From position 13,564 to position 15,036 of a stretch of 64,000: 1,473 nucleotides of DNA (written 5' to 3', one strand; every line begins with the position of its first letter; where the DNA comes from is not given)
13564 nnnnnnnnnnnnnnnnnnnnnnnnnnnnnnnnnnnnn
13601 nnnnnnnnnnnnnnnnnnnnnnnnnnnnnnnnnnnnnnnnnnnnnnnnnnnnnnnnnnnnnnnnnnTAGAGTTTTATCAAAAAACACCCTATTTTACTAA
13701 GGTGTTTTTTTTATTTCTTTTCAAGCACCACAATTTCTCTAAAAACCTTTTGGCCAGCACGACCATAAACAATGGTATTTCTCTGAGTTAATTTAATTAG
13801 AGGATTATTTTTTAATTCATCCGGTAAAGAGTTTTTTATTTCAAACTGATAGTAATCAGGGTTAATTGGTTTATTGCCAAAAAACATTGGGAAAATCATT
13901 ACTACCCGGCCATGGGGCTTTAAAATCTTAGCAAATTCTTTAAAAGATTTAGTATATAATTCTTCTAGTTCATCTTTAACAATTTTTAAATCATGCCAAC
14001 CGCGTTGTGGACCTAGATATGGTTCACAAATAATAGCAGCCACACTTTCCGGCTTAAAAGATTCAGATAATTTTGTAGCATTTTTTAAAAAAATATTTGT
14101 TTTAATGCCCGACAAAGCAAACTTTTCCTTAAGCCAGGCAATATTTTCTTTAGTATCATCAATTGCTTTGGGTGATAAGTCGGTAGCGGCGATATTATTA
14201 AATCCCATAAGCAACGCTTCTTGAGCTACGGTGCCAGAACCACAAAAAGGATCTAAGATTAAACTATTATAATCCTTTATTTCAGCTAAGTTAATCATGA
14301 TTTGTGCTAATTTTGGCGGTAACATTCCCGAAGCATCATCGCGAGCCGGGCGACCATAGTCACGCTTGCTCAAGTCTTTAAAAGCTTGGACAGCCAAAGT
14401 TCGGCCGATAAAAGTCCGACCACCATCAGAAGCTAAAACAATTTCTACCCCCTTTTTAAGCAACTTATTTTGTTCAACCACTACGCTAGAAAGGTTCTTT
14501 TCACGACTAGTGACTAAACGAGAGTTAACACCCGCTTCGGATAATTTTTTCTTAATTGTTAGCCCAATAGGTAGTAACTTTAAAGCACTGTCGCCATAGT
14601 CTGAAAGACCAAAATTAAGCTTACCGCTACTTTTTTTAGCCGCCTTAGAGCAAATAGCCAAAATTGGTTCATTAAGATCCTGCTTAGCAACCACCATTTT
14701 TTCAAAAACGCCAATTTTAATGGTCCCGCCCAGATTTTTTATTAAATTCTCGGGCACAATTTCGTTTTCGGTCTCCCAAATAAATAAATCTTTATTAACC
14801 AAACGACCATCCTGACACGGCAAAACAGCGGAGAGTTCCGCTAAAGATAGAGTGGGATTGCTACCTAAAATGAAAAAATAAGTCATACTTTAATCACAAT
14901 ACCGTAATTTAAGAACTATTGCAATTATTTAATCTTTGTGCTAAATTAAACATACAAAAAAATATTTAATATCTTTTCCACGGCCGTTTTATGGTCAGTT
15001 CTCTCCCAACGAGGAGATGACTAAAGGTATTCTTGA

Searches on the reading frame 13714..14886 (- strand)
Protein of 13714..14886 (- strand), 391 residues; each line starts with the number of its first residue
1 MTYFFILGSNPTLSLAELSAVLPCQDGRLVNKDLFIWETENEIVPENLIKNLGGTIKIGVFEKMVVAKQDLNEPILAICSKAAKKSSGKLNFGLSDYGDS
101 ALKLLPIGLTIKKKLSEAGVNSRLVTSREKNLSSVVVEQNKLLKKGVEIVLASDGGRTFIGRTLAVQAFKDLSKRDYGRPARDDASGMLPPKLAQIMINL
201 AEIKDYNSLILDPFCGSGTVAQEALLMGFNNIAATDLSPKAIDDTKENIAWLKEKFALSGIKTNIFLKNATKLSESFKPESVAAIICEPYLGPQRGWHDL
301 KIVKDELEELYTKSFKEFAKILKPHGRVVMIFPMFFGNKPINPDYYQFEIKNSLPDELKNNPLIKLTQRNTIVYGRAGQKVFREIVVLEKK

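Call 12: search_protein_families(library=pfam, proteins=[window:13714-14886:-], max_evalue=0.001)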
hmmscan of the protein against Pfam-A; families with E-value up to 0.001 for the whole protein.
window:13714-14886:- (391 aa): 7 families
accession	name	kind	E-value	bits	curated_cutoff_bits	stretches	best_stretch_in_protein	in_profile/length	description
PF01170.24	UPF0020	-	2.3e-13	50.7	22.3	1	183-333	5-167/197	RMKL-like, methyltransferase domain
PF01555.25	N6_N4_Mtase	-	3.7e-08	34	26.7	1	187-246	164-220/221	DNA methylase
PF03602.21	Cons_hypoth95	-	2.6e-05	24.4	24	1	208-262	43-92/182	Conserved hypothetical protein 95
PF13847.12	Methyltransf_31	-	8.8e-05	22.7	27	1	209-331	6-110/145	Methyltransferase domain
PF13649.12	Methyltransf_25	-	0.00014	22.9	27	0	210-287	1-70/97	Methyltransferase domain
PF08241.18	Methyltransf_11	-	0.00028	21.9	21.2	0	212-329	2-94/95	Methyltransferase domain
PF06325.19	PrmA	-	0.00032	20.7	22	1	205-250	160-205/296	Ribosomal protein L11 methyltransferase (PrmA)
